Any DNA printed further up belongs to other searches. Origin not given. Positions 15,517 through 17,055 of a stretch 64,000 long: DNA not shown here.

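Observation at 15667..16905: DapL-type LL-diaminopimelate aminotransferase in the map-glnD-(dapD/dapC) slot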

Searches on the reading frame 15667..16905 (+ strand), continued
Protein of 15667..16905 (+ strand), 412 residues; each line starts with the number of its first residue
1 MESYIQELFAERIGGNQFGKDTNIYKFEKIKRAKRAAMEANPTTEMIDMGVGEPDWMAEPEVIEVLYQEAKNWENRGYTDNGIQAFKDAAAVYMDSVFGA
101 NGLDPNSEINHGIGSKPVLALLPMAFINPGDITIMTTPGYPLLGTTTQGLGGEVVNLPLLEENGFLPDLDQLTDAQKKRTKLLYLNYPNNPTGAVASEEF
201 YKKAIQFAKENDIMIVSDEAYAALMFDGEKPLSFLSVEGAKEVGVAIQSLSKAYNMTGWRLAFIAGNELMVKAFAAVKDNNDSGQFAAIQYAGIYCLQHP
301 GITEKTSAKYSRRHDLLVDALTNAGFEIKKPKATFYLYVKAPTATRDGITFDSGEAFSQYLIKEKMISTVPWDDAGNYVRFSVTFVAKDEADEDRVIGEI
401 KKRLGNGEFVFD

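Call 10: search_solved_structures(query=window:15667-16902:+, max_evalue=1e-10)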
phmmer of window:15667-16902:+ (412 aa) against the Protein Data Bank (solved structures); distinct sequences matched with E-value up to 1e-10: 65 (the best 60 are shown).
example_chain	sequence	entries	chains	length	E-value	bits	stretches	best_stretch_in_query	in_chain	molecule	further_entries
6l1l_A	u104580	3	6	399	3.6e-64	220.2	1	43-390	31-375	Aminotransferase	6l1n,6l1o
2x5d_A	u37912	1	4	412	7.5e-53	182.9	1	43-391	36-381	PROBABLE AMINOTRANSFERASE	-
2o1b_A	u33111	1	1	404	2.6e-47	164.7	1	42-385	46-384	Aminotransferase, class I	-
1gd9_A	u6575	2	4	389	1.6e-38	135.7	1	44-401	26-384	ASPARTATE AMINOTRANSFERASE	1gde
1dju_A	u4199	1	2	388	2.6e-38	135.1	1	44-385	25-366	AROMATIC AMINOTRANSFERASE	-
1bkg_A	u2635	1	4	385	3.1e-36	128.2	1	43-345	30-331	ASPARTATE AMINOTRANSFERASE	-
1bjw_A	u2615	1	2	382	3.2e-36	128.2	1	43-344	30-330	ASPARTATE AMINOTRANSFERASE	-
1b5o_A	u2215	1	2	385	1.1e-35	126.3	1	43-345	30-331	PROTEIN (ASPARTATE AMINOTRANSFERASE)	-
1gc3_A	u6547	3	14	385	1.8e-35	125.7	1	43-345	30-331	ASPARTATE AMINOTRANSFERASE | PROTEIN (ASPARTATE AMINOTRANSFERASE)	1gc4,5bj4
2dou_A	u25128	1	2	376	1.8e-35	125.7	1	30-346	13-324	probable N-succinyldiaminopimelate aminotransferase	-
1b5p_A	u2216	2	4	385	2.1e-35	125.5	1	43-345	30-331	PROTEIN (ASPARTATE AMINOTRANSFERASE) | ASPARTATE AMINOTRANSFERASE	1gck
5bj3_A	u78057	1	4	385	2.2e-35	125.4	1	43-345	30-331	PROTEIN (ASPARTATE AMINOTRANSFERASE)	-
4my5_A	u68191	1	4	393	1.1e-33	119.8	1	20-380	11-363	Putative amino acid aminotransferase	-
6f35_A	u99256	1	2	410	8.4e-30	107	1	27-391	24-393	Aspartate aminotransferase B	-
1j32_A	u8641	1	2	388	1.1e-29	106.6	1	33-371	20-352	aspartate aminotransferase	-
2z1z_A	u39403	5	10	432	1.7e-23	86.2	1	24-345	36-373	LL-diaminopimelate aminotransferase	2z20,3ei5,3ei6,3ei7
3qgu_A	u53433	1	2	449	4.6e-23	84.8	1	16-342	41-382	LL-diaminopimelate aminotransferase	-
3asa_A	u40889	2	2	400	7.2e-18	67.7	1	41-345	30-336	LL-diaminopimelate aminotransferase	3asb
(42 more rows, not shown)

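Call 11: find_encoding_contigs(protein=window:15667-16905:+, flank=10000, max_places=4)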
Protein window:15667-16905:+ (412 aa): 1 contig read that carries it; 1 place shown.
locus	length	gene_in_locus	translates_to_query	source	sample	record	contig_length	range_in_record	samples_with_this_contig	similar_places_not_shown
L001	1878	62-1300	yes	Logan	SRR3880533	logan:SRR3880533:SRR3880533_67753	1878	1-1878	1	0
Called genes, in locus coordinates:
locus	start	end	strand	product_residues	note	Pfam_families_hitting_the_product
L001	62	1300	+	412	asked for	PF00155:Aminotran_1_2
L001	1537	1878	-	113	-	?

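Call 13: find_related_loci(query=window:15667-16902:+, collection=genome_contigs, flank=10000)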
Query window:15667-16902:+ (412 aa) in genome_contigs; peptide patterns used: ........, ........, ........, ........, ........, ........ (x = any residue, [..] = any of these).
599 stretches matched a pattern (row limit reached: there are more); 328 encode a relative of the query (tblastn E <= 1e-3); the best 80 are kept; 80 distinct loci.
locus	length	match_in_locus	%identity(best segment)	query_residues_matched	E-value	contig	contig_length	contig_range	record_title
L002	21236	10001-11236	91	1-412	0e+0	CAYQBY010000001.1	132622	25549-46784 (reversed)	MAG TPA_asm: uncultured Piscirickettsiaceae bacterium isolate SRP077602_co9_163 genome assembly, contig: NODE_39_length_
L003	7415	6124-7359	92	1-412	0e+0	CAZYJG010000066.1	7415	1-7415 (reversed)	MAG TPA_asm: uncultured Piscirickettsiaceae bacterium isolate SRP167671_co2_144 genome assembly, contig: NODE_11993_leng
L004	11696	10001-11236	89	1-412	0e+0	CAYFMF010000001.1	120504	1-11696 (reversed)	MAG TPA_asm: uncultured Piscirickettsiaceae bacterium isolate ERP019367_co1_94 genome assembly, contig: NODE_214_length_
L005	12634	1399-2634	89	1-412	0e+0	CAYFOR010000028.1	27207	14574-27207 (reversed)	MAG TPA_asm: uncultured Piscirickettsiaceae bacterium isolate ERP019367_co2_51 genome assembly, contig: NODE_1344_length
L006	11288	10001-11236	88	1-412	0e+0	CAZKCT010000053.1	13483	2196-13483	MAG TPA_asm: uncultured Piscirickettsiaceae bacterium isolate SRP077602_co8_34 genome assembly, contig: NODE_6587_length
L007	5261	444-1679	88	1-412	0e+0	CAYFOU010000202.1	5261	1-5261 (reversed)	MAG TPA_asm: uncultured Piscirickettsiaceae bacterium isolate ERP019367_co2_115 genome assembly, contig: NODE_8946_lengt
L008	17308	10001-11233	86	1-411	0e+0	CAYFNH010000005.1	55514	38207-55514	MAG TPA_asm: uncultured Piscirickettsiaceae bacterium isolate ERP019367_co1_36 genome assembly, contig: NODE_673_length_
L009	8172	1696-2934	86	1-412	0e+0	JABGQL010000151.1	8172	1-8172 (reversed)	MAG: Gammaproteobacteria bacterium isolate co234_bin55 NODE_13632_length_8172_cov_74.985832, whole genome shotgun sequen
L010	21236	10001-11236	85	1-412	0e+0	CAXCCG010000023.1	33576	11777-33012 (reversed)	MAG TPA_asm: uncultured Gammaproteobacteria bacterium isolate SRR3724456_binner123_Refined_33 genome assembly, contig: E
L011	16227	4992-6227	80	1-412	0e+0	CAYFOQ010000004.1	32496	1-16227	MAG TPA_asm: uncultured Piscirickettsiaceae bacterium isolate ERP019367_co1_32 genome assembly, contig: NODE_1343_length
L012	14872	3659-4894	78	1-412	0e+0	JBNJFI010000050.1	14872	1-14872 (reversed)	MAG: Fusobacteriota bacterium isolate Y22_7dBSd1.bin.106 NODE_1987_length_14872_cov_55.209233, whole genome shotgun sequ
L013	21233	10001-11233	72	1-411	0e+0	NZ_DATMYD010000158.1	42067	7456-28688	MAG: Sporomusa sp. isolate SMAG_U13137 k141_48150, whole genome shotgun sequence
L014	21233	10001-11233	71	1-411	0e+0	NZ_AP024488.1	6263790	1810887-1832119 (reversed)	Desulfoluna limicola strain ASN36 chromosome, complete genome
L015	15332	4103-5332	71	2-411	0e+0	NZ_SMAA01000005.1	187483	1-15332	Pectinatus cerevisiiphilus strain DSM 20467 Ga0244680_105, whole genome shotgun sequence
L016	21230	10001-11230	72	2-411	0e+0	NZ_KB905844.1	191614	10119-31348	Propionispira raffinosivorans DSM 20765 F606DRAFT_scaffold00006.6, whole genome shotgun sequence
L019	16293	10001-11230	72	2-411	0e+0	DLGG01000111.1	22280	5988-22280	MAG TPA_asm: Solidesulfovibrio magneticus isolate UBA7700 UBA7700_contig_2013, whole genome shotgun sequence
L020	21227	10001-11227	68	2-411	0e+0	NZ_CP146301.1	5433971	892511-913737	Sporomusa ovata DSM 2662 chromosome, complete genome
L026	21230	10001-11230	68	2-411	0e+0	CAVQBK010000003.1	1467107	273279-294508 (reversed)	MAG: uncultured bacterium isolate MFD02923.bin.1.27 genome assembly, contig: contig_22516, whole genome shotgun sequence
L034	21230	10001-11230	67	2-411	0e+0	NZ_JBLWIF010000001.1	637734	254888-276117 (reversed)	Tepidibacillus sp. LV47 NODE_1_length_637734_cov_169.822625, whole genome shotgun sequence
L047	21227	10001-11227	64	1-409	0e+0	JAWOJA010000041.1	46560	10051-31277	MAG: Kiritimatiellia bacterium isolate CWP6-1.bin.133 k191_152597, whole genome shotgun sequence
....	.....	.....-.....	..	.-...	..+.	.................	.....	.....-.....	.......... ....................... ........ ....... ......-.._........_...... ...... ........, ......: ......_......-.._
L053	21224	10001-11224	64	4-411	0e+0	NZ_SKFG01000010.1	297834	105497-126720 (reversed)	Paenibacillus albiflavus strain 18JY21-1 scf7180000000239, whole genome shotgun sequence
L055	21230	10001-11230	65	2-411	0e+0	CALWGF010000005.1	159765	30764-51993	MAG: uncultured Clostridia bacterium isolate BRZ_DN__bin13 genome assembly, contig: BRZ_DN__NODE_174_length_159765_cov_1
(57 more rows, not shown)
